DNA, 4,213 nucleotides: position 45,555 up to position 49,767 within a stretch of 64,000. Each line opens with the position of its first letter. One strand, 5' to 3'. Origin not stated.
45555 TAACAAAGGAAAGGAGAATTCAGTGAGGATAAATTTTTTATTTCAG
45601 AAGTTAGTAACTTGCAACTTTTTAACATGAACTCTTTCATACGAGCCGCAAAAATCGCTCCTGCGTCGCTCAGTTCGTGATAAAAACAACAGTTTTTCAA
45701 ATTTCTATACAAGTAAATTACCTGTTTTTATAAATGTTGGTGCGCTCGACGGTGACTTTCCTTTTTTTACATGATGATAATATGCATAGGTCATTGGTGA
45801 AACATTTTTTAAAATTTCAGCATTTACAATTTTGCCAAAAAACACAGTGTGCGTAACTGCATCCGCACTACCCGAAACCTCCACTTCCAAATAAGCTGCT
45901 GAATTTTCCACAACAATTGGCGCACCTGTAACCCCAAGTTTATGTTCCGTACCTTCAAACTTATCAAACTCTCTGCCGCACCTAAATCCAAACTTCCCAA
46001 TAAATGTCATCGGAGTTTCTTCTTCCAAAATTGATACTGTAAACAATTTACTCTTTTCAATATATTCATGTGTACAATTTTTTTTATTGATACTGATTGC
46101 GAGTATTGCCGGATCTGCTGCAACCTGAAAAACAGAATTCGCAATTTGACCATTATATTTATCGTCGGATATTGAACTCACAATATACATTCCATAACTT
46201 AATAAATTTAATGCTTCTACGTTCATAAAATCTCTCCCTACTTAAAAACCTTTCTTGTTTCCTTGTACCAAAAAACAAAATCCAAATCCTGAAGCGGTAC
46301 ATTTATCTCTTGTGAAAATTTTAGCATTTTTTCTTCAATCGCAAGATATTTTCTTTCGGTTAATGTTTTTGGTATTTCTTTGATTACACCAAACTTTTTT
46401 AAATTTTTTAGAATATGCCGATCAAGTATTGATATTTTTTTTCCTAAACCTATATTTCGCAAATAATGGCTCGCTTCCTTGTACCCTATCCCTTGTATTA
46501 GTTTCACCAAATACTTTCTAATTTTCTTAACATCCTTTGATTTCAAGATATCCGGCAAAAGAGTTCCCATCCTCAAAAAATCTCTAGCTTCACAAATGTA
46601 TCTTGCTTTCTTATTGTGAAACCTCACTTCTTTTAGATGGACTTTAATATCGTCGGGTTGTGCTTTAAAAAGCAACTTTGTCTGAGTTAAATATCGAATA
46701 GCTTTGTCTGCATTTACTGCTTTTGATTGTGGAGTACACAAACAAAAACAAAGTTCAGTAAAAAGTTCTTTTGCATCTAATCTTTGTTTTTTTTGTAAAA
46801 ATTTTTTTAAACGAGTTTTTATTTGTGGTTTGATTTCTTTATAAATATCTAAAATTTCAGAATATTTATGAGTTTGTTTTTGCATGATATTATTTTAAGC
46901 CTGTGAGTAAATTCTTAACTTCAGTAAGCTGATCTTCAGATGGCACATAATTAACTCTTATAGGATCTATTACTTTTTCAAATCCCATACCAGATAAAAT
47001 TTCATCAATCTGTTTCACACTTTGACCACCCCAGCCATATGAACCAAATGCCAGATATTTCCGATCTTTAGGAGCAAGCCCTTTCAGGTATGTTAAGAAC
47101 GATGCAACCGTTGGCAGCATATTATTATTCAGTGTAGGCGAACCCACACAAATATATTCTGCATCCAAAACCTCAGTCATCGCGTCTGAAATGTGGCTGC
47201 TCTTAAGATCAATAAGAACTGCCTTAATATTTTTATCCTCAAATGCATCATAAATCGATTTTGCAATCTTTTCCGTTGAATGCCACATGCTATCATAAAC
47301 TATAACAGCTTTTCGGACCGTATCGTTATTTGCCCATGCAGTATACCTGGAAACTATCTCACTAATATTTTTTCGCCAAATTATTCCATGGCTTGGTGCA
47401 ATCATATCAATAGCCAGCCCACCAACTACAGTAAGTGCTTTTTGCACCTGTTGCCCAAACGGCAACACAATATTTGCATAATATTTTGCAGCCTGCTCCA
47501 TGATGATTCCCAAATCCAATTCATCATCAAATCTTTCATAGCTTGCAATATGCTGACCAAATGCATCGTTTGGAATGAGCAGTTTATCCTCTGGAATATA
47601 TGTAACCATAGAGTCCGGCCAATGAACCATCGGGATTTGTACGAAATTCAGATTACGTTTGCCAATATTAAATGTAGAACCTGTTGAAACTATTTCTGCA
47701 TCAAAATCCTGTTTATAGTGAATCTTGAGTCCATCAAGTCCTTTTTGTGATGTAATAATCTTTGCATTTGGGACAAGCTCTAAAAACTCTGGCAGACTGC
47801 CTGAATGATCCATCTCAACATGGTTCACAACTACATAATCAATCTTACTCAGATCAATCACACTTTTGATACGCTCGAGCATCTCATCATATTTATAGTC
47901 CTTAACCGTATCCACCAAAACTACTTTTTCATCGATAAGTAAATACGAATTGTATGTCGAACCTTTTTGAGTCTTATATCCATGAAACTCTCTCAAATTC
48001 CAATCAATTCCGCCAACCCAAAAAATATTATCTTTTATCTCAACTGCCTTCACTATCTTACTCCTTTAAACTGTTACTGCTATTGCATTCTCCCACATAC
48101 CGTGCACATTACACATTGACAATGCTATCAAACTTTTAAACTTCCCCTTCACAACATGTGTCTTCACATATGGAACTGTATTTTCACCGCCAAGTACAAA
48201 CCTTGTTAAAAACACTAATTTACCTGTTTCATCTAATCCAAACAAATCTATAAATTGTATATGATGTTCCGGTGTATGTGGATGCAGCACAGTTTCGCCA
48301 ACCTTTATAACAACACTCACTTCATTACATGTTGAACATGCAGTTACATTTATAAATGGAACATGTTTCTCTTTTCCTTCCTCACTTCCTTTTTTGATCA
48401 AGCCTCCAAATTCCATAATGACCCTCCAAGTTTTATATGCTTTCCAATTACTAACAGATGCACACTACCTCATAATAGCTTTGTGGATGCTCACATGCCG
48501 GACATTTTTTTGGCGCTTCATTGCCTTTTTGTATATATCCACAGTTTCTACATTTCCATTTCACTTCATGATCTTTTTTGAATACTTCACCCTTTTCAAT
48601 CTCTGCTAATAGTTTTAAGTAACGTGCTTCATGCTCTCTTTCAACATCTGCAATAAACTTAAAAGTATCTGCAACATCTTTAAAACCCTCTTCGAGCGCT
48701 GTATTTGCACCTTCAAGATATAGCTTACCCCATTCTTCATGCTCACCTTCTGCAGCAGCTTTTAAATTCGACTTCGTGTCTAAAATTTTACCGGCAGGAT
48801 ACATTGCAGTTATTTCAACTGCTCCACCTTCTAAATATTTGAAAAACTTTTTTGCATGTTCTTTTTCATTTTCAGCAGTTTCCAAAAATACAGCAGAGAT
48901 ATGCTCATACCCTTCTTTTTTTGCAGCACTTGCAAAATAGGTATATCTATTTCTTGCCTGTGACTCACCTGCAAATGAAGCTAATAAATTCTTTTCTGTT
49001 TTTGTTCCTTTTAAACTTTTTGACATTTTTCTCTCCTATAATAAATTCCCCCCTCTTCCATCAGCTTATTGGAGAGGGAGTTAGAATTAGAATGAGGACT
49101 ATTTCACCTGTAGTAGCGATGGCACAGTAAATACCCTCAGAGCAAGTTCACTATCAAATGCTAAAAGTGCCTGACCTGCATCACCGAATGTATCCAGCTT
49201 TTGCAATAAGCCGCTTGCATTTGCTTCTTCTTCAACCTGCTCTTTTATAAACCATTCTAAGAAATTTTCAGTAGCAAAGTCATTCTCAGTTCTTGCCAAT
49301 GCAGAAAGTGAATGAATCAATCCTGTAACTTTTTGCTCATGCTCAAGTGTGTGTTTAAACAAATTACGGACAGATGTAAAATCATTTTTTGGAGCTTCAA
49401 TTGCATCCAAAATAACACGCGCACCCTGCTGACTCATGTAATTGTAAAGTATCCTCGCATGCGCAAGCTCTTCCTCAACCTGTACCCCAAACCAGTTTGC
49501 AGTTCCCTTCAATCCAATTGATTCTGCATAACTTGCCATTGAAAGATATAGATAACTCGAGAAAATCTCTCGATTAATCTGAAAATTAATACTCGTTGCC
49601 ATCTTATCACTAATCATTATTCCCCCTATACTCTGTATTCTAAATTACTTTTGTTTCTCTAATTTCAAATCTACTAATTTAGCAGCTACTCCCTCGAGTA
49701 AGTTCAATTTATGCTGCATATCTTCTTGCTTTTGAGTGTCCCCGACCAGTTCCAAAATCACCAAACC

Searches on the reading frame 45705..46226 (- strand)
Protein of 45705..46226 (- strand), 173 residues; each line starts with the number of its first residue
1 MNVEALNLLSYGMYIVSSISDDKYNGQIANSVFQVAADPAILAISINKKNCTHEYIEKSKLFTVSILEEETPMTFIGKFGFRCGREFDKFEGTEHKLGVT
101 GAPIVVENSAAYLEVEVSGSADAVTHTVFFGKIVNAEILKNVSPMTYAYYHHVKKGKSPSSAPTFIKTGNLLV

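Call 21: search_protein_families(library=ncbifam, proteins=[window:45705-46226:-])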
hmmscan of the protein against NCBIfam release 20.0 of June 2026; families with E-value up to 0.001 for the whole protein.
window:45705-46226:- (173 aa): 7 families
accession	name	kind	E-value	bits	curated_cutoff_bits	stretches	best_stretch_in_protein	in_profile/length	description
NF045919.1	HphnlacHdxRed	equivalog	2.2e-13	50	340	1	6-147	14-150/309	p-hydroxyphenylacetate 3-hydroxylase reductase component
NF045630.1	monooxsub_HsaB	equivalog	3.4e-10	40.1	230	1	9-147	17-151/186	3-hydroxy-9,10-secoandrosta-1,3,5(10)-triene-9,17-dione monooxygenase reductase subunit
NF045733.1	StyMonoxStyB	equivalog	4.8e-10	39.6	200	1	6-148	8-143/150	styrene monooxygenase NADH-dependent flavin reductase subunit StyB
NF052639.1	FlvnRedFerAPor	equivalog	5.2e-09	36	260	1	4-141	9-141/158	flavin reductase FerA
TIGR03615.1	RutF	equivalog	1.3e-08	35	254.75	1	15-147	19-148/156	NADH-dependent FMN reductase RutF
NF042921.1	HpaC_Thermus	equivalog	4.3e-08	33.3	200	1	4-147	7-141/150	4-hydroxyphenylacetate 3-monooxygenase reductase subunit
TIGR02296.1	HpaC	equivalog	1.6e-06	28.3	205.95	1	5-140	4-138/154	4-hydroxyphenylacetate 3-monooxygenase, reductase component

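Call 76: find_homologous_proteins(query=window:45705-46226:-, max_evalue=1e-20)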
Query window:45705-46226:- (173 aa): 2330 proteins with E <= 1e-20 among 2392 candidates; the best 120 are listed.
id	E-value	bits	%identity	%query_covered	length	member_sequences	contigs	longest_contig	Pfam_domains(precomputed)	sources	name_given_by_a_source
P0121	2.5e-108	377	100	100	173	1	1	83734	PF01613.25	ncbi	ncbi:flavin reductase family protein [bacterium]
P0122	1.6e-66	241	62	95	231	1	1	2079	PF21349.3,PF00301.26,PF01613.25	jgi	-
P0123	1.9e-66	241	62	97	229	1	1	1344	PF21349.3,PF00301.26,PF01613.25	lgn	-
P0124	1.1e-65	238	61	95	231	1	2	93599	PF21349.3,PF00301.26,PF01613.25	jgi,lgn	-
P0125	1.4e-65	238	62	97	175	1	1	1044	PF01613.25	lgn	-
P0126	2.7e-65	237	60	96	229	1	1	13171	PF21349.3,PF00301.26,PF01613.25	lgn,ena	-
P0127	3.5e-65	237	62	97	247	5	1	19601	PF00301.26,PF01613.25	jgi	-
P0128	4.5e-65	236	62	98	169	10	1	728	PF01613.25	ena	-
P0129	5.2e-65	236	61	96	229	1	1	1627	PF21349.3,PF00301.26,PF01613.25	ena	-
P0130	5.4e-65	236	60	96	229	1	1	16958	PF21349.3,PF00301.26,PF01613.25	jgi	-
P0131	5.8e-65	236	60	97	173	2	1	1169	PF01613.25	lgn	-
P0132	7.1e-65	236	60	96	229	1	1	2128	PF21349.3,PF00301.26,PF01613.25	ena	-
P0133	7.1e-65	236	60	97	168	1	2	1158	PF01613.25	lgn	-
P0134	7.3e-65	235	62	97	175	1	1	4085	PF01613.25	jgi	-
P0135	1.0e-64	235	60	96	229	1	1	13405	PF21349.3,PF00301.26,PF01613.25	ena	-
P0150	7.8e-64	232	63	97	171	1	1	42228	PF01613.25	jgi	jgi:ferric-chelate reductase [NAD(P)H]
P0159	1.9e-63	231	63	97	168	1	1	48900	PF01613.25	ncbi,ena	-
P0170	3.1e-63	230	63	98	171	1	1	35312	PF01613.25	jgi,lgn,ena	-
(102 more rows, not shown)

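Call 79: find_encoding_contigs(protein=P0150, flank=4000, max_places=2)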
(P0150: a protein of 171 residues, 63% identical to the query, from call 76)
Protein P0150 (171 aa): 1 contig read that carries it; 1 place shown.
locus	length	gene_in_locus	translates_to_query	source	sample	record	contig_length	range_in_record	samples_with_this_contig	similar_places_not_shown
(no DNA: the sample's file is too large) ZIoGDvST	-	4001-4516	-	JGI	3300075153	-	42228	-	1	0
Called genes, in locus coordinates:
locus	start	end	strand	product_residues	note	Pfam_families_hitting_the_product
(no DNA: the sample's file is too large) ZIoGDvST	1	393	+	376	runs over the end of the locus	PF01637:ATPase_2 (weak), PF13173:AAA_14, PF13401:AAA_22 (faint), PF13635:DUF4143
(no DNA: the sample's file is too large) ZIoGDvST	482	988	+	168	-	PF00210:Ferritin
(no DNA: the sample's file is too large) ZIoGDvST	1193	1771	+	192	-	PF00210:Ferritin, PF02915:Rubrerythrin, PF21349:RUBY_RBDX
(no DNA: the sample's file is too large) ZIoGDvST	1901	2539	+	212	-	PF22175:Ogg-HhH, PF00730:HhH-GPD (weak)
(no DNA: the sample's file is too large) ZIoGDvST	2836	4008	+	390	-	PF13173:AAA_14, PF13635:DUF4143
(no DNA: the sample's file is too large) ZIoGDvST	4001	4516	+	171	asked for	PF01613:Flavin_Reduct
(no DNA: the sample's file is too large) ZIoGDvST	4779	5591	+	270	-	PF02673:BacA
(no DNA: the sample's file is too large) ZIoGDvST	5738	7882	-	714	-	PF00580:UvrD-helicase, PF01443:Viral_helicase1 (faint), PF13086:AAA_11 (faint), PF13245:AAA_19, PF13604:AAA_30 (faint), PF13361:UvrD_C, PF13538:UvrD_C_2, PF21196:PcrA_UvrD_tudor (weak), +1 more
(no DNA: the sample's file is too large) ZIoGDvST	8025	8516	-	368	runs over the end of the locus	PF00989:PAS, PF13426:PAS_9, PF00512:HisKA (weak), PF02518:HATPase_c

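Call 80: find_encoding_contigs(protein=P0159, flank=4000, max_places=2)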
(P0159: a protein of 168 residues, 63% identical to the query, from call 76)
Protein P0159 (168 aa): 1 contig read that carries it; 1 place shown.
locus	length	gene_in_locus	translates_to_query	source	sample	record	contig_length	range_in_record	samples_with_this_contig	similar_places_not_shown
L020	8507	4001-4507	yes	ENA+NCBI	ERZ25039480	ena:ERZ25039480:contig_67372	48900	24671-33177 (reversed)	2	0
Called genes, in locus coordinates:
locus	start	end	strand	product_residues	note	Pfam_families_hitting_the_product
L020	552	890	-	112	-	PF01558:POR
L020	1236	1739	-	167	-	PF02775:TPP_enzyme_C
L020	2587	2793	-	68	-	PF01855:POR_N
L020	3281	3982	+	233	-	PF22175:Ogg-HhH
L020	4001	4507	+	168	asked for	PF01613:Flavin_Reduct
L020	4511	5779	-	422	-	PF03783:CsgG, PF13036:LpoB (weak)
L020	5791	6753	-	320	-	PF01370:Epimerase, PF02719:Polysacc_synt_2 (faint), PF04321:RmlD_sub_bind (faint), PF16363:GDP_Man_Dehyd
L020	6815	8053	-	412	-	PF00070:Pyr_redox (faint), PF00890:FAD_binding_2 (faint), PF01134:GIDA (faint), PF01266:DAO (weak), PF03486:HI0933_like, PF12831:FAD_oxidored, PF13738:Pyr_redox_3 (weak), PF22780:HI0933_like_1st, +1 more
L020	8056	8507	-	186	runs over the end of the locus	PF13207:AAA_17, PF13238:AAA_18, PF13671:AAA_33 (weak), PF21448:DNMK (faint)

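Call 81: find_encoding_contigs(protein=P0170, flank=4000, max_places=2)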
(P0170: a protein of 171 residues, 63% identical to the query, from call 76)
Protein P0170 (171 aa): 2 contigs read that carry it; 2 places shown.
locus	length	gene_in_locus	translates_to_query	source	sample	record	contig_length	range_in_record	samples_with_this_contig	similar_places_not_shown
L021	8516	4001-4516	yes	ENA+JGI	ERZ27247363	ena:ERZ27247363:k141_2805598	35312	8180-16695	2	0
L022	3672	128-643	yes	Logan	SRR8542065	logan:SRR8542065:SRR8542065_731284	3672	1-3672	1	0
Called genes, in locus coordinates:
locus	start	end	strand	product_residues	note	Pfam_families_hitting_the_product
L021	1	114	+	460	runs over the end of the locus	PF00309:Sigma54_AID, PF04963:Sigma54_CBD, PF04552:Sigma54_DBD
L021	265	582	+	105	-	-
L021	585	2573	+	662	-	PF01496:V_ATPase_I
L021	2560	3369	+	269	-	PF01113:DapB_N (weak), PF01408:GFO_IDH_MocA (faint), PF03447:NAD_binding_3, PF01958:Asp_DH_C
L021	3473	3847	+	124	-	PF06397:Desulfoferrod_N, PF01880:Desulfoferrodox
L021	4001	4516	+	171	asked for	PF01613:Flavin_Reduct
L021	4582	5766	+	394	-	PF00753:Lactamase_B, PF19583:ODP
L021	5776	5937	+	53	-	PF00301:Rubredoxin, PF21349:RUBY_RBDX (faint)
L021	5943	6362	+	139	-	PF13527:Acetyltransf_9 (weak), PF00583:Acetyltransf_1, PF13673:Acetyltransf_10, PF13508:Acetyltransf_7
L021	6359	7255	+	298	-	PF09924:LPG_synthase_C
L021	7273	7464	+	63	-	-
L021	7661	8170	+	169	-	PF00210:Ferritin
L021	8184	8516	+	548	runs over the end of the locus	PF01558:POR, PF02776:TPP_enzyme_N (weak), PF01855:POR_N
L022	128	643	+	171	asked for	PF01613:Flavin_Reduct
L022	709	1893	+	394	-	PF00753:Lactamase_B, PF19583:ODP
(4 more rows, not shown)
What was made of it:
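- Tried and rejected: The syntenic orthologues (Ogg followed by flavin reductase) in relatives are stand-alone proteins of 168-171 aa that end 4-5 residues after APTF(V/I)K. Separate 53-aa rubredoxin genes also occur in such clusters (calls 79-81).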

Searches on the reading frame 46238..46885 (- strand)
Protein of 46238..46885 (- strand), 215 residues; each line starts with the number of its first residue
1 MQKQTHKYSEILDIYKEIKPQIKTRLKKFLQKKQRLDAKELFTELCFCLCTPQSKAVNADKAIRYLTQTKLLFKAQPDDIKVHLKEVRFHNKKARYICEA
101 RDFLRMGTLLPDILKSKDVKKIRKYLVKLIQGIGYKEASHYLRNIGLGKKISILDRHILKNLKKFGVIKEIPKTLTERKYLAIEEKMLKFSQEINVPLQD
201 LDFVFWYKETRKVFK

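Call 41: search_protein_families(library=pfam, max_evalue=0.000001, proteins=[window:46238-46885:-])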
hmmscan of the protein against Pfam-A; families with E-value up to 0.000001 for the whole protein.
window:46238-46885:- (215 aa): 1 family
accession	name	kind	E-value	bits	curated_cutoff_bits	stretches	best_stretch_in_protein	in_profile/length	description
PF22175.2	Ogg-HhH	-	9.4e-56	188.5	27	1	22-195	1-172/173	8-oxoguanine DNA glycosylase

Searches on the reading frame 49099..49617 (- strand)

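Call 41: search_protein_families(library=pfam, max_evalue=0.000001, proteins=[window:49099-49617:-])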
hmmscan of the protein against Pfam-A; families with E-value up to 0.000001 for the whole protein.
window:49099-49617:- (172 aa): 1 family
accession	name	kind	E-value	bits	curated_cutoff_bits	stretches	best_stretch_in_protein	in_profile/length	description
PF00210.30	Ferritin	-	1.5e-39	135.6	24.5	1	10-142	4-140/142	Ferritin-like domain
